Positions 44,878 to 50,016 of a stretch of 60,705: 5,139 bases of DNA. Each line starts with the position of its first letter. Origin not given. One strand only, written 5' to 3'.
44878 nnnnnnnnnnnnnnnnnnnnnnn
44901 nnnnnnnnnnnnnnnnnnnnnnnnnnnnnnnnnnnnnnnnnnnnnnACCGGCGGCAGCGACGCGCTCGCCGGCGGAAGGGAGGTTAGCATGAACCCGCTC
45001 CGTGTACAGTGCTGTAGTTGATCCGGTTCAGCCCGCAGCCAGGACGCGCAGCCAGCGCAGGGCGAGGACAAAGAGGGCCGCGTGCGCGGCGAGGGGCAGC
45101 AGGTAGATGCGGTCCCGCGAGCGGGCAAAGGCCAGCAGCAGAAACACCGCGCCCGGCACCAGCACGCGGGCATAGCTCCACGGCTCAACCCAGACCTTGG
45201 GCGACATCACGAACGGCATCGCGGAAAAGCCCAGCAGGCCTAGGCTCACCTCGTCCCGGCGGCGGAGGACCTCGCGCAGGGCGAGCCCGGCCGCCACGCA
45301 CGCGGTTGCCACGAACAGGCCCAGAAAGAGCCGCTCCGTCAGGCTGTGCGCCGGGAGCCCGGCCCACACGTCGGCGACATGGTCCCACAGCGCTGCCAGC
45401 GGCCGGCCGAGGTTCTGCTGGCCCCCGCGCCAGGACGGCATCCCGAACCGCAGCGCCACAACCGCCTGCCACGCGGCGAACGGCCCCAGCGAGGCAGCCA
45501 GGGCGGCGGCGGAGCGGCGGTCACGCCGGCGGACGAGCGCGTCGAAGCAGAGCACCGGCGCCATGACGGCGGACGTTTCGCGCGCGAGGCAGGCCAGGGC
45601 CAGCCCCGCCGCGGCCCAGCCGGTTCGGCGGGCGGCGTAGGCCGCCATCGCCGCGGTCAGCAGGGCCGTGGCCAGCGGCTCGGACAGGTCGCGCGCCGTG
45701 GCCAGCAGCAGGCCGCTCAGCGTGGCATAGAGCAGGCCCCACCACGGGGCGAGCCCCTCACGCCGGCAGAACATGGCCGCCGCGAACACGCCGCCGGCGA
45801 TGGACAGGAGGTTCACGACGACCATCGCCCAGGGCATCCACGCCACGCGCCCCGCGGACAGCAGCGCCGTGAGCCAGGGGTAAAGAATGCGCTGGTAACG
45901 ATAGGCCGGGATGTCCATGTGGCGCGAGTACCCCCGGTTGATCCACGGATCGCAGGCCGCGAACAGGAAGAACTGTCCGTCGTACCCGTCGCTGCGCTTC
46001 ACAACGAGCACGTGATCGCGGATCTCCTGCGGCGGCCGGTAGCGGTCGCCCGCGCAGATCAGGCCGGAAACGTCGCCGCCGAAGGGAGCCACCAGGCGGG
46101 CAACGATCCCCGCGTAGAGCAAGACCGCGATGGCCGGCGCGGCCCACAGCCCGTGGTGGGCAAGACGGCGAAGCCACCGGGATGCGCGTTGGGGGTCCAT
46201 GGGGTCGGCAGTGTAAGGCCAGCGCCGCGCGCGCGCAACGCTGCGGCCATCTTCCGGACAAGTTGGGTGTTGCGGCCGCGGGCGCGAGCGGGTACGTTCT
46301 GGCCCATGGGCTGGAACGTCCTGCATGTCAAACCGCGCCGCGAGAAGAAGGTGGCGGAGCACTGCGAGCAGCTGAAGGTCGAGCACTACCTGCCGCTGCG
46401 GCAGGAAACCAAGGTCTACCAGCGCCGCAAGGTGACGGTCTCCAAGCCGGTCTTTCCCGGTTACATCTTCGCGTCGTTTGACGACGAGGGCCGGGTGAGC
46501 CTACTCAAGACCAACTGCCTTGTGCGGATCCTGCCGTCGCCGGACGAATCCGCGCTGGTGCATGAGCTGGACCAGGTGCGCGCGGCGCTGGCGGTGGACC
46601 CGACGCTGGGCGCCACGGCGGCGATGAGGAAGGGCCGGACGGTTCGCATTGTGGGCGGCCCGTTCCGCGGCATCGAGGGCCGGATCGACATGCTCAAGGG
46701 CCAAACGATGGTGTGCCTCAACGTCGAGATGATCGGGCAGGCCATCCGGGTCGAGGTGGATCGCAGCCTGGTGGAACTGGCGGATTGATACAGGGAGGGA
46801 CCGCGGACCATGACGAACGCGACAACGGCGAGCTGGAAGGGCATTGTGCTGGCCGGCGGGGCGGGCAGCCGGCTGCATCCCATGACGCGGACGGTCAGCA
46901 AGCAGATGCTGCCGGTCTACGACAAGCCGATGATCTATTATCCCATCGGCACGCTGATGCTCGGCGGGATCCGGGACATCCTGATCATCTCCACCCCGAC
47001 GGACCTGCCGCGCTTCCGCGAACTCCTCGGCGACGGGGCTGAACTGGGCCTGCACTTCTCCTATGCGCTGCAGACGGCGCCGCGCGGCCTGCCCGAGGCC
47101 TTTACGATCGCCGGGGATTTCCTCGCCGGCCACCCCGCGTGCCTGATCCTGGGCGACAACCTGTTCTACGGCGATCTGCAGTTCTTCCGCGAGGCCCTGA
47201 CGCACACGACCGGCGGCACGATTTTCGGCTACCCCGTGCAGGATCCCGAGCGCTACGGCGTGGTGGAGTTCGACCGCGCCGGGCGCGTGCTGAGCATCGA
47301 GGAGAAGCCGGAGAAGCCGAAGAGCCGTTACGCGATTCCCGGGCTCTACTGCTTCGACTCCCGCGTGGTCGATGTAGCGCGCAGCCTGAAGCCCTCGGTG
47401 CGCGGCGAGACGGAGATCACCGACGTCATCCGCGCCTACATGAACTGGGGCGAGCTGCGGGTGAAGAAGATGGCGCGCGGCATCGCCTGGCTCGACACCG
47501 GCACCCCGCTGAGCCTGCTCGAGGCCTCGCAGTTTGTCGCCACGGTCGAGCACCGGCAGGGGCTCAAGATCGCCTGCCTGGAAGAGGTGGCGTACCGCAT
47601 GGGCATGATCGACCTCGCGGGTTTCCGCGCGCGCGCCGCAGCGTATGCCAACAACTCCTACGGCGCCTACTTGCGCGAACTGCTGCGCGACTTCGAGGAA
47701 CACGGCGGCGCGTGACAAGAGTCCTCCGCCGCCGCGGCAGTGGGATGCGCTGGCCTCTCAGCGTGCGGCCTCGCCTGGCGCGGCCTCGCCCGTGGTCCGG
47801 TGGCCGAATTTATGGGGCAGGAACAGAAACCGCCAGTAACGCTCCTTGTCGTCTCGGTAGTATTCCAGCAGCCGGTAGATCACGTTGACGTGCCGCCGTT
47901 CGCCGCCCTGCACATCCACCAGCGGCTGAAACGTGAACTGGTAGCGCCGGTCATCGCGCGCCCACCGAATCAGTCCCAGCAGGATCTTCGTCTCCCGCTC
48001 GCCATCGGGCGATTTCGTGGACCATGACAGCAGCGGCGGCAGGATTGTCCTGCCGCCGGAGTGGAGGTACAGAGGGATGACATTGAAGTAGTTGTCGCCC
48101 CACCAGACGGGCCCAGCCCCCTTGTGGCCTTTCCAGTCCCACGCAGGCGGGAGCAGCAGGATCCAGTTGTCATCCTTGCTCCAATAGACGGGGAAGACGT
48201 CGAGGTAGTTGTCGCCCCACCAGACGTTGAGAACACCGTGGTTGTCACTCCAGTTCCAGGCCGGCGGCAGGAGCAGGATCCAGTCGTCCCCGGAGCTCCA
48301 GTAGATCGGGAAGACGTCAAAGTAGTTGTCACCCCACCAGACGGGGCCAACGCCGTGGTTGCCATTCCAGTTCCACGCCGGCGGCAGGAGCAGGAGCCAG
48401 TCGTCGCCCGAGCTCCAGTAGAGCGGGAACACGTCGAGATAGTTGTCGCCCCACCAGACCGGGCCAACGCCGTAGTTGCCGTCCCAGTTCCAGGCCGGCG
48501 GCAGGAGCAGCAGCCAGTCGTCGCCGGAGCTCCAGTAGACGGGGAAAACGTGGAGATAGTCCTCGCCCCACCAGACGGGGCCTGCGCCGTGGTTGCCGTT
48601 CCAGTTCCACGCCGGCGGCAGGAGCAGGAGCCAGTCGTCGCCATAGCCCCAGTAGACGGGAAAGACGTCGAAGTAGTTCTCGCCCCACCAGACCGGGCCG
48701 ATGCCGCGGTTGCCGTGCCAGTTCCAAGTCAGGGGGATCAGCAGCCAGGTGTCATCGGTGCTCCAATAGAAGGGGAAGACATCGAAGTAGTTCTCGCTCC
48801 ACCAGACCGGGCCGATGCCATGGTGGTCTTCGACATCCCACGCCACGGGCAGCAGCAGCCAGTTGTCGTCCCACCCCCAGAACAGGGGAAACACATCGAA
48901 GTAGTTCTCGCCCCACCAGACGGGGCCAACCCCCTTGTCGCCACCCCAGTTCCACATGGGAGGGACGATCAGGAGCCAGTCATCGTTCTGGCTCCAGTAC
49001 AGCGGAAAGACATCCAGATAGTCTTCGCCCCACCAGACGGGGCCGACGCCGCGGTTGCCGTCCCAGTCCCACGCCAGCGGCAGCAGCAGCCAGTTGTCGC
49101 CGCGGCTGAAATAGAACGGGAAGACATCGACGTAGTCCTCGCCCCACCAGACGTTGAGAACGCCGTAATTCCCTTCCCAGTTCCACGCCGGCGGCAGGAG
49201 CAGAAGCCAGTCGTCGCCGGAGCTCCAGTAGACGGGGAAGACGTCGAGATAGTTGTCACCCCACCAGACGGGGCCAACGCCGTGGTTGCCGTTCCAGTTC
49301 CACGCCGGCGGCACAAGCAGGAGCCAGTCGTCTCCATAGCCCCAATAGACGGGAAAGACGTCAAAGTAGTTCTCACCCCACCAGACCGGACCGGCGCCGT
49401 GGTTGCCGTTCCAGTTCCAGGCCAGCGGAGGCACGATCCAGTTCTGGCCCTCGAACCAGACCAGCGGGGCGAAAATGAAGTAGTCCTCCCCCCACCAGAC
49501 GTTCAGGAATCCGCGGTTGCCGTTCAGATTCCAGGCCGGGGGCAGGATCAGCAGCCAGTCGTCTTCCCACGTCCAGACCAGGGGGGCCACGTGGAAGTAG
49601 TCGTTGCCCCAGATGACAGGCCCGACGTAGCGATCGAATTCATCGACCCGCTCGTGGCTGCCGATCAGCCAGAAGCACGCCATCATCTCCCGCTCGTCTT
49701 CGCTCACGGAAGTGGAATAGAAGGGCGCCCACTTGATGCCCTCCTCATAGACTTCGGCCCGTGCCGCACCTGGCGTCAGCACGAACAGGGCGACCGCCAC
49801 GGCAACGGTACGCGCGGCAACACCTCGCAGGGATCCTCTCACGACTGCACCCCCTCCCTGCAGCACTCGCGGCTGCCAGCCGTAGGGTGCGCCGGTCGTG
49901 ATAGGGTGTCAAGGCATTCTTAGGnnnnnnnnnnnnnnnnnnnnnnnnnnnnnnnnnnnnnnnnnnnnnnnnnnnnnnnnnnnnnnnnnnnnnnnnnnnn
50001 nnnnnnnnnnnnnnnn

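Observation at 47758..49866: Secreted protein built from 14 tandem Trp-rich ~39-aa repeats, with no family I can name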

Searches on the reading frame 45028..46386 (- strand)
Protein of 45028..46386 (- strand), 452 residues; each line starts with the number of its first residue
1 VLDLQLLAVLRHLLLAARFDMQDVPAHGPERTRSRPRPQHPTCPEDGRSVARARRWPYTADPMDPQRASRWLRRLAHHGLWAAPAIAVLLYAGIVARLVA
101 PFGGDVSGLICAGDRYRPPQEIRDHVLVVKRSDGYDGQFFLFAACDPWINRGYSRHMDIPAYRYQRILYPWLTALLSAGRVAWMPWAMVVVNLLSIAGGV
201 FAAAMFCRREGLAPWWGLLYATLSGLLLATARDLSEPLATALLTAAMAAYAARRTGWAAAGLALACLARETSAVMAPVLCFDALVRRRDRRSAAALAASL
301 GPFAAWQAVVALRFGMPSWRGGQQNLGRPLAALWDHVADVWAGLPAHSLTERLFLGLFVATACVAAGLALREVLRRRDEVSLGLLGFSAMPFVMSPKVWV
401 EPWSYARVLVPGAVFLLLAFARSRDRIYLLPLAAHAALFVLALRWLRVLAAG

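Call 9: search_protein_families(library=pfam, proteins=[window:45028-46386:-], max_evalue=0.001)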
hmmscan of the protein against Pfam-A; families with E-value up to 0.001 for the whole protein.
window:45028-46386:- (452 aa): 0 families

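Call 60: search_protein_families(library=pfam, proteins=[window:45028-46386:-], max_evalue=0.1)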
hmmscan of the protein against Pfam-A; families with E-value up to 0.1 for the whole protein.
window:45028-46386:- (452 aa): 1 family
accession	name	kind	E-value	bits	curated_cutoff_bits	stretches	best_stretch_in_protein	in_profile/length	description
PF03901.23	Glyco_transf_22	-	0.0019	17.9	23.8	1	189-300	85-209/414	Alg9-like mannosyltransferase family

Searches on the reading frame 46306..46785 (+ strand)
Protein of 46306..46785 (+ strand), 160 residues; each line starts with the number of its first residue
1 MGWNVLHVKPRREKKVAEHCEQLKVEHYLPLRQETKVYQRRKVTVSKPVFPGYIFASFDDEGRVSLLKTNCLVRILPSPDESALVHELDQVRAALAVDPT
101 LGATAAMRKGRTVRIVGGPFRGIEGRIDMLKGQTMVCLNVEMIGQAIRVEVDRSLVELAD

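Call 74: search_protein_families(library=pfam, proteins=[window:46306-46785:+], max_evalue=10)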
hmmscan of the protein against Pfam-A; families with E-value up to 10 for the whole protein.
seq(160 aa): 3 families
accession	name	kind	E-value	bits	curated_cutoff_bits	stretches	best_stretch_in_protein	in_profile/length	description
PF02357.24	NusG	-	3.3e-13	50.4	22.2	1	2-78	2-77/93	Transcription termination factor nusG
PF00467.35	KOW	-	0.0026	18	22.3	1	109-128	1-20/32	KOW motif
PF23290.1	KOW5_SPT5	-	0.013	15.5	27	1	110-154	3-44/46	Transcription elongation factor SPT5, fifth KOW domain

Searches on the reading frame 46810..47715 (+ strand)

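Call 9: search_protein_families(library=pfam, proteins=[window:46810-47715:+], max_evalue=0.001)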
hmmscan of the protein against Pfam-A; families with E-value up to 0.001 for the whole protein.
window:46810-47715:+ (301 aa): 2 families
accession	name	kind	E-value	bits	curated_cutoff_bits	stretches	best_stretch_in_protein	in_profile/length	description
PF00483.29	NTP_transferase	-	5.9e-65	219.7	21.2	1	10-244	1-243/245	Nucleotidyl transferase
PF12804.13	NTP_transf_3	-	4.9e-05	24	27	1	11-67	1-52/160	MobA-like NTP transferase domain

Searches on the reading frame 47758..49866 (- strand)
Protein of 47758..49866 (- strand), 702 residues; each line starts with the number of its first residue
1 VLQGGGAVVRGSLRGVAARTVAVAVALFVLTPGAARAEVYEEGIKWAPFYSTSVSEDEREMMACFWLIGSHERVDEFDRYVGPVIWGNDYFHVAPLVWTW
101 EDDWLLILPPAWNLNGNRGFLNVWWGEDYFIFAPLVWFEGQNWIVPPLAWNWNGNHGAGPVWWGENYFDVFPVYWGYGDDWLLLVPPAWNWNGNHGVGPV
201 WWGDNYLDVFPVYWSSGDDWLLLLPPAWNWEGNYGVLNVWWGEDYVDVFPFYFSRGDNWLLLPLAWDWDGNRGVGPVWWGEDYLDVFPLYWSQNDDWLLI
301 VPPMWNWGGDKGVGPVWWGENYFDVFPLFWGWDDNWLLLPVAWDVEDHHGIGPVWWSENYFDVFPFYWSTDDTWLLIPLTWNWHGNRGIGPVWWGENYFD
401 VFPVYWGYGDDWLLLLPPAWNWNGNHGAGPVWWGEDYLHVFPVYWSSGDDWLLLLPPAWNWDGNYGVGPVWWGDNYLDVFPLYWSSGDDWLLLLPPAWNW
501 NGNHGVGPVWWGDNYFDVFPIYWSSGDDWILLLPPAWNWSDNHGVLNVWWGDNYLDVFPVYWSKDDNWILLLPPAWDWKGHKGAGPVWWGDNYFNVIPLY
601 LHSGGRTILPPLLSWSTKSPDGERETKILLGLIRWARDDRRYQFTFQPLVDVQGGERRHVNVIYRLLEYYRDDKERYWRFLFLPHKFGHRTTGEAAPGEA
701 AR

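Call 6: search_protein_families(library=pfam, proteins=[window:47758-49866:-], max_evalue=1)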
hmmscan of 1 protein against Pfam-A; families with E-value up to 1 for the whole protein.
window:47758-49866:- (702 aa): 2 families
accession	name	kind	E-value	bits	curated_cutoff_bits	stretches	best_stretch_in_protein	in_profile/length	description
PF17753.7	Ig_mannosidase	-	0.0012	18.9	22.6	0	353-365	38-50/81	Ig-fold domain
PF18368.7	Ig_GlcNase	-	0.092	13.3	26.3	0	348-365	59-76/105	Exo-beta-D-glucosaminidase Ig-fold domain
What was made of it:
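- On Beta-propeller (WD40/PQQ/Kelch etc.): No such Pfam hit at E <= 1-10 (calls 6, 74).
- On Cell-wall/choline-binding repeats (CW_binding_1): No Pfam hit (calls 6, 74).
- No propeller Pfam family hits even at E <= 1-10 (calls 6, 74).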

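Call 7: search_protein_families(library=ncbifam, proteins=[window:47758-49866:-], max_evalue=1)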
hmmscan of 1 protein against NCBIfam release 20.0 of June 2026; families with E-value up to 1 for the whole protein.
window:47758-49866:- (702 aa): 0 families

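Call 10: find_homologous_proteins(query=window:47758-49866:-)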
Query window:47758-49866:- (702 aa): 5 proteins with E <= 0.001 among 8000 candidates.
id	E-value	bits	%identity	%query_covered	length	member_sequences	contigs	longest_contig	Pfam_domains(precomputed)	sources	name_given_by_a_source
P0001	1.5e-160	554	43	73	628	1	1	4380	-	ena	-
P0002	2.2e-92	328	42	66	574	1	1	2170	-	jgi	jgi:hypothetical protein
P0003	6.0e-86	307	45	45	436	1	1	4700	-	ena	-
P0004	2.3e-77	279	38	62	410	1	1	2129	-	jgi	jgi:hypothetical protein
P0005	6.5e-4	36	31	34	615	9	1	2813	-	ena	-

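Call 16: find_encoding_contigs(protein=P0001, flank=5000)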
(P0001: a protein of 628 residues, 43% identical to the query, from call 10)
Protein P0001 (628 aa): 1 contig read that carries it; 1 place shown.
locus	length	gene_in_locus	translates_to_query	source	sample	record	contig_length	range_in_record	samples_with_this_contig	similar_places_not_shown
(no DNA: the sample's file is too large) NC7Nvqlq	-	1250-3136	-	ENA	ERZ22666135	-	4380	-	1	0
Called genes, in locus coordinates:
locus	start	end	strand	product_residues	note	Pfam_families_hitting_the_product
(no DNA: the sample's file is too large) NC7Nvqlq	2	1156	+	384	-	?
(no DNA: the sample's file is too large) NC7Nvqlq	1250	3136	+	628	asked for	-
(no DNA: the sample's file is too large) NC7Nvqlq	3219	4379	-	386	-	?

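Call 17: find_encoding_contigs(protein=P0003, flank=5000)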
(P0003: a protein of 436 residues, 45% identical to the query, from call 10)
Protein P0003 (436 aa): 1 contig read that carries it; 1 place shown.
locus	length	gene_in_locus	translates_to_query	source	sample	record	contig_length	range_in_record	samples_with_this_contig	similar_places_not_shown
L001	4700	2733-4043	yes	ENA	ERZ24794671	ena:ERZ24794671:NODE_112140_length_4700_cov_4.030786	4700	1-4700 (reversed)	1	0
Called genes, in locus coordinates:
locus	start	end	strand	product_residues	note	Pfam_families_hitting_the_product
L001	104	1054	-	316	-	PF04616:Glyco_hydro_43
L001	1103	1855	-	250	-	PF03602:Cons_hypoth95 (faint), PF01555:N6_N4_Mtase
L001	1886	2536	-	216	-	PF00300:His_Phos_1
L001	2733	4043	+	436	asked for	-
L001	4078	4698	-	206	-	?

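Call 30: search_solved_structures(query=window:47761-49866:-, max_evalue=1)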
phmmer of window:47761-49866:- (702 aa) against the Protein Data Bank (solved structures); distinct sequences matched with E-value up to 1: 0.

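Call 37: search_protein_families(library=ncbifam, proteins=[P0005], max_evalue=10)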
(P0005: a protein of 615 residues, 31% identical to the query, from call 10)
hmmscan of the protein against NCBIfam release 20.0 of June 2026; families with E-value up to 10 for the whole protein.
P0005 (615 aa): 0 families

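Call 38: predict_structure(alignment_id=A3)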
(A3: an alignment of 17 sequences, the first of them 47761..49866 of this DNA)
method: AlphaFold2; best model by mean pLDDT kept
length: 702 residues; sequences in the alignment: 17
mean_pLDDT: 46.7   pTM: 0.28
mean pLDDT of the five models: 46.7, 45.6, 43.7, 42.9, 41.1
residues with pLDDT >= 90: 30; 70-90: 57; 50-70: 84; < 50: 531
segments of 3 or more residues with pLDDT < 50: 1-15, 24-84, 88-91, 95-177, 179-310, 312-332, 337-339, 344-355, 357-379, 391-403, 433-440, 456-495, 509-518, 527-531, 533-611
pLDDT, mean of each block of 10 residues (from residue 1): 34 46 48 34 32 39 37 40 47 44 40 39 38 38 39 43 41 45 41 38 35 33 31 34 31 35 37 39 35 41 43 41 40 47 41 44 36 43 58 43 55 50 59 45 67 54 37 32 31 55 61 39 54 42 38 38 39 37 35 34 34 72 83 87 88 91 85 93 85 60 42
secondary structure, 60 per line:
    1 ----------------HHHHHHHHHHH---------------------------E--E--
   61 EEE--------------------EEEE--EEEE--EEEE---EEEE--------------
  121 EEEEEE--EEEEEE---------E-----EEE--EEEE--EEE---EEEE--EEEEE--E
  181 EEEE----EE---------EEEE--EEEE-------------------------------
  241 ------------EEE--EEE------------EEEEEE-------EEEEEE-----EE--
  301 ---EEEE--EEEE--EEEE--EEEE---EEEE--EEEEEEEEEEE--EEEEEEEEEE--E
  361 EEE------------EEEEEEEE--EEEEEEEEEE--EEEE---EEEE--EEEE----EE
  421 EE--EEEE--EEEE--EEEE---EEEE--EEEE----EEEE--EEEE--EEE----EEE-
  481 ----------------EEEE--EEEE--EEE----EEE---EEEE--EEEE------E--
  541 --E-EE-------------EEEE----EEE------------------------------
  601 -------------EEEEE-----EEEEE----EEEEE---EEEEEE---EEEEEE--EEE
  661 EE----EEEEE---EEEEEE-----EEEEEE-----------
elements in order (helices of 4 or more, strands of 3 or more residues): H17-27 E61-63 E84-87 E90-93 E96-99 E103-106 E121-126 E129-134 E150-152 E155-158 E161-163 E167-170 E173-177 E180-184 E200-203 E206-209 E253-255 E258-260 E273-278 E286-291 E304-307 E310-313 E316-319 E322-325 E329-332 E335-345 E348-357 E360-363 E376-383 E386-395 E398-401 E405-408 E411-414 E419-422 E425-428 E431-434 E437-440 E444-447 E450-453 E458-461 E464-467 E470-472 E477-479 E497-500 E503-506 E509-511 E516-518 E522-525 E528-531 E560-563 E568-570 E614-618 E624-628 E633-637 E641-646 E650-655 E658-662 E667-671 E675-680 E686-691
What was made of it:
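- The three-dimensional arrangement is not established. pTM is only 0.41, the full-length model failed (pLDDT 46.7; call 38), and I could not inspect coordinates.
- Tried and rejected: It failed (pLDDT 46.7; call 38).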

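Call 39: find_homologous_proteins(query=A3, max_evalue=1e-10)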
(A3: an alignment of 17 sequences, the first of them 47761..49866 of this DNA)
Query A3 (17 sequences) (702 aa, profile of the alignment): 62 proteins with E <= 1e-10 among 8000 candidates.
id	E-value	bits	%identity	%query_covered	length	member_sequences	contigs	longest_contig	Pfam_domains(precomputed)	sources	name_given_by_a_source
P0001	9.4e-216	733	43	73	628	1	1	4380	-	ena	-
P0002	5.7e-155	534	42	66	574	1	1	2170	-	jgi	jgi:hypothetical protein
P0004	1.6e-153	529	38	62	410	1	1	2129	-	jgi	jgi:hypothetical protein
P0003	4.4e-126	439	45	45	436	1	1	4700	-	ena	-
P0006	4.8e-118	412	36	43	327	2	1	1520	-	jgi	jgi:hypothetical protein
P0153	3.3e-109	383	39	42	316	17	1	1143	-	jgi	jgi:hypothetical protein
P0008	6.6e-104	366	41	32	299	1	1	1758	-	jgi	jgi:hypothetical protein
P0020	1.7e-92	328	42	21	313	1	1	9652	-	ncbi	-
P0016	3.0e-85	304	35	41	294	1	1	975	-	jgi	jgi:hypothetical protein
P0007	6.1e-85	303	49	32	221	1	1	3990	-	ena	-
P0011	3.3e-76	275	36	32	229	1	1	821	-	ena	-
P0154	2.0e-72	262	49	30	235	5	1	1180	-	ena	-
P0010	3.0e-72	262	40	31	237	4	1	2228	-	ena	-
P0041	5.6e-54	202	37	27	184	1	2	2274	-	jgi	jgi:hypothetical protein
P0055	1.1e-53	201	45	17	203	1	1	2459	-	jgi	-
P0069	1.3e-37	148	28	54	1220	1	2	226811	-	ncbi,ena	-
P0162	2.3e-28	117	22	91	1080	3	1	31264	-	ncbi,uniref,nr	ncbi:hypothetical protein [Williamwhitmania taraxaci]|uniref:hypothetical protein n=1 Tax=Williamwhi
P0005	4.3e-28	116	31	34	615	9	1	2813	-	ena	-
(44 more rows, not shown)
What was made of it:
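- Family: 5 and then 62 hits among 5.8 billion proteins, all named 'hypothetical' or unnamed (calls 10, 39).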

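Call 53: find_encoding_contigs(protein=P0162, flank=6000, max_places=2)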
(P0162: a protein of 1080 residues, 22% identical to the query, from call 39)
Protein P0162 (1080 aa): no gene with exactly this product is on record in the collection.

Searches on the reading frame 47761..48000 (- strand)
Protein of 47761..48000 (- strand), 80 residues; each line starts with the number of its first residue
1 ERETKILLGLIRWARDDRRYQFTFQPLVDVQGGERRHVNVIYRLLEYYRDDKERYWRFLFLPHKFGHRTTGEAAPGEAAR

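Call 74: search_protein_families(library=pfam, proteins=[window:47761-48000:-], max_evalue=10)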
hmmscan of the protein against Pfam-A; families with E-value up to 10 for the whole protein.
window:47761-48000:- (80 aa): 0 families
